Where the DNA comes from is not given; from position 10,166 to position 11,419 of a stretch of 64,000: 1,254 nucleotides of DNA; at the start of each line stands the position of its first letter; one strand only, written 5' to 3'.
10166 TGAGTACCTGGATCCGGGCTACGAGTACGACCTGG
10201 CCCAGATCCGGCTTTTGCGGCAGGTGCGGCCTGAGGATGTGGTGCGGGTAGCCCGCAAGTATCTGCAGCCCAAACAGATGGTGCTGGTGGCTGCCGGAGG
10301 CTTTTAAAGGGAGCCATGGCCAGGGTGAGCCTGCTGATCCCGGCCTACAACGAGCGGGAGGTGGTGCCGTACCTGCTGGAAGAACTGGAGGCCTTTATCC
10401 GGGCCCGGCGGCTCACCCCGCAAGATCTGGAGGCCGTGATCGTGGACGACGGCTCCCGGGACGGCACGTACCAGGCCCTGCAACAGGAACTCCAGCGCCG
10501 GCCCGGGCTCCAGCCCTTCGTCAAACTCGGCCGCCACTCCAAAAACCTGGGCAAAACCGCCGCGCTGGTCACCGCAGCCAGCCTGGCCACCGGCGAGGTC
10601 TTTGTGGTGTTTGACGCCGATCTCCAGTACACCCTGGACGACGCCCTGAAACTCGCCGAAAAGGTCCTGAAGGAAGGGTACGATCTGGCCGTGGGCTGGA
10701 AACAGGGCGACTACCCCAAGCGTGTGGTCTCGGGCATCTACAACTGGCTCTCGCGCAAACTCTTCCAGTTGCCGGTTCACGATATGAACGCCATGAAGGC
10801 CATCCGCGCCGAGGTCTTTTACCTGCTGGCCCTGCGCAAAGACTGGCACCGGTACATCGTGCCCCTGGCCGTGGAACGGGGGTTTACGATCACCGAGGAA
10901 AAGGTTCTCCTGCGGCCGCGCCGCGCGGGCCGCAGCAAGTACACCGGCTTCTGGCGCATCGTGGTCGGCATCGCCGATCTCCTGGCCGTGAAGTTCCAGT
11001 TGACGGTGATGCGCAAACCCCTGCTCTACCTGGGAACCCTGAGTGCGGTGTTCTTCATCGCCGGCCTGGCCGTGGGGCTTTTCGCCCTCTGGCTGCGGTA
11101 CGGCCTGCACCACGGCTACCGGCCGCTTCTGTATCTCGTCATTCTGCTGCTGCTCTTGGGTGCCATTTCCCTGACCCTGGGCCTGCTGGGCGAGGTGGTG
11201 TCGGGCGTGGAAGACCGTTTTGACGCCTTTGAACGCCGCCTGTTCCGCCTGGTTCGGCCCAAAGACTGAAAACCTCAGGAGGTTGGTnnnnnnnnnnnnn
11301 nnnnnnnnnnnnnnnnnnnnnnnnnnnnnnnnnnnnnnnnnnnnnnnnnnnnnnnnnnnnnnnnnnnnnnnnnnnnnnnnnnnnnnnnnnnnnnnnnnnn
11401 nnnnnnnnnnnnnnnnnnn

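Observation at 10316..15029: Glycan-related cluster containing an uncharacterised 572-aa NAD(P)-binding protein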

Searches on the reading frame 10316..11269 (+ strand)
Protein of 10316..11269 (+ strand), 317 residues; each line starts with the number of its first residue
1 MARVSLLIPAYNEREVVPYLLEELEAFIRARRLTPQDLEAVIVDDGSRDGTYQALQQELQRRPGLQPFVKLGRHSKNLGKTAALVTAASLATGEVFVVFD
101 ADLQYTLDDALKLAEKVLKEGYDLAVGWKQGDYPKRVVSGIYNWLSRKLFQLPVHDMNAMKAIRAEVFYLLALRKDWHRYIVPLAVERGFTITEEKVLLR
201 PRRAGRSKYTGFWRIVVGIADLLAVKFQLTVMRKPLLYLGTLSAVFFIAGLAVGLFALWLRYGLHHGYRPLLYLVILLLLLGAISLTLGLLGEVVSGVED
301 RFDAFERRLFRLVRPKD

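Call 3: search_protein_families(library=pfam, proteins=[window:10316-11269:+], max_evalue=0.01)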
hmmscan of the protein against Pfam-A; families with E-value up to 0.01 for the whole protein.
window:10316-11269:+ (317 aa): 2 families
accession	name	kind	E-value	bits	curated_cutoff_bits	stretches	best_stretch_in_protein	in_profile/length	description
PF00535.33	Glycos_transf_2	-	1.6e-25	90.4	23.3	1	5-132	1-118/168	Glycosyl transferase family 2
PF13641.12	Glyco_tranf_2_3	-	0.0014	19.1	27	1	3-141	2-135/230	Glycosyltransferase like family 2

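Call 4: search_protein_families(library=ncbifam, proteins=[window:10316-11269:+], max_evalue=0.01)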
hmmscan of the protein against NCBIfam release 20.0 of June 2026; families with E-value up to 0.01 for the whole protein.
window:10316-11269:+ (317 aa): 17 families
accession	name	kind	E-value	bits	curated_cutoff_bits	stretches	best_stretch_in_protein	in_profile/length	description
NF007986.1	PRK10714.1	equivalog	2e-21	76.3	529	1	2-300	6-298/316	undecaprenyl-phosphate 4-deoxy-4-formamido-L-arabinose transferase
NF047588.1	GlcsyltransPgfSStrep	equivalog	1.9e-17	63.4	500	1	3-295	2-287/308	glycosyltransferase PgfS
NF058614.1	PPMAGASynPpgS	equivalog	2.3e-11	43.6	370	1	5-154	3-147/226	polyprenyl-phospho-N-acetylgalactosaminyl synthase PpgS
NF041875.1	EPS_EpsD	equivalog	2.3e-10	40.4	370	1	4-106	1-93/325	exopolysaccharide biosynthesis glycosyltransferase EpsD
TIGR04182.1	glyco_TIGR04182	equivalog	6.7e-10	38.8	325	1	4-296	2-283/293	S-layer glycoprotein N-glycosyltransferase AglJ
TIGR03937.1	PgaC_IcaA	equivalog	7.2e-10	38.4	422.3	1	3-103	46-136/407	poly-beta-1,6-N-acetyl-D-glucosamine synthase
TIGR04283.1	glyco_like_mftF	equivalog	1.1e-07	31.7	182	1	4-122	1-102/221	TIGR04283 family arsenosugar biosynthesis glycosyltransferase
TIGR03965.1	mycofact_glyco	equivalog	5.2e-06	25.6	280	1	3-103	75-165/467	mycofactocin biosynthesis glycosyltransferase MftF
NF010496.0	PRK13915.1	equivalog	6.5e-06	25.4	262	1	2-105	31-129/307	glucosyl-3-phosphoglycerate synthase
TIGR04242.1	nodulat_NodC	equivalog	6.4e-05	22.1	550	1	3-120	49-159/395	chitooligosaccharide synthase NodC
NF007482.0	PRK10073.1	equivalog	0.00047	19.3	423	1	3-104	7-97/334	glycosyltransferase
NF050050.1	ProtGlycPglI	equivalog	0.0013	18.2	500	1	1-125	1-115/306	GalNAc(5)-diNAcBac-PP-undecaprenol beta-1,3-glucosyltransferase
NF047683.1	TeichurnBiosyTuaG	equivalog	0.0015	18.2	400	1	3-109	7-103/252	teichuronic acid biosynthesis protein TuaG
TIGR03469.1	HpnB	hypoth_equivalog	0.0018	17.4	379.25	1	3-125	45-168/386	hopene-associated glycosyltransferase HpnB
NF045692.1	OglycostaseCruG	equivalog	0.0056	15.7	600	1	1-124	40-159/386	2'-O-glycosyltransferase CruG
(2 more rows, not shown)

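Call 56: search_solved_structures(query=window:10316-11269:+, max_evalue=0.001)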
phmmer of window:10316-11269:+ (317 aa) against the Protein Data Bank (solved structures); distinct sequences matched with E-value up to 0.001: 13.
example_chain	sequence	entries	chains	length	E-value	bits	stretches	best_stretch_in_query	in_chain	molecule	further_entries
9hwj_A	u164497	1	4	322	2.9e-17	66.2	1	3-307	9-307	Undecaprenyl-phosphate 4-deoxy-4-formamido-L-arabinose transferase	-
9bhc_C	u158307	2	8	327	2.6e-16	63.1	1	3-301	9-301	Undecaprenyl-phosphate 4-deoxy-4-formamido-L-arabinose transferase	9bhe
8vxh_A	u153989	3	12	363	3.7e-16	62.6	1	3-301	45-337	Undecaprenyl-phosphate 4-deoxy-4-formamido-L-arabinose transferase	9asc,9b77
5mlz_A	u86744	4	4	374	3.5e-13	52.8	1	3-130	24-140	Dolichol monophosphate mannose synthase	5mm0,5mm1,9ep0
5eke_A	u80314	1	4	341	3.8e-12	49.4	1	4-302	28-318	Uncharacterized glycosyltransferase sll0501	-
5ekp_C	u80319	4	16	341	8.2e-12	48.3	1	4-302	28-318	Uncharacterized glycosyltransferase sll0501 | Glycosyltransferase sll0501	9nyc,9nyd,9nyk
9nye_A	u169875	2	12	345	8.6e-12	48.3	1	4-302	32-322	Glycosyltransferase sll0501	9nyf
6yv7_B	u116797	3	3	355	1.4e-09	41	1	3-119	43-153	Glycosyl transferase, family 2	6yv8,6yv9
6yv7_A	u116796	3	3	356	1.4e-09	41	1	3-119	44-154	Glycosyl transferase, family 2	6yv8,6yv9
2z87_A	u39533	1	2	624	6.8e-06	28.9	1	4-144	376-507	Chondroitin synthase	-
2z86_A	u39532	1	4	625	6.8e-06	28.9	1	4-144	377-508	Chondroitin synthase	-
8bz8_A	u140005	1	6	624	0.00037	23.2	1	3-100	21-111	Glycosyltransferase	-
8bz4_A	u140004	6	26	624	0.00037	23.2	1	3-100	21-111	Glycosyltransferase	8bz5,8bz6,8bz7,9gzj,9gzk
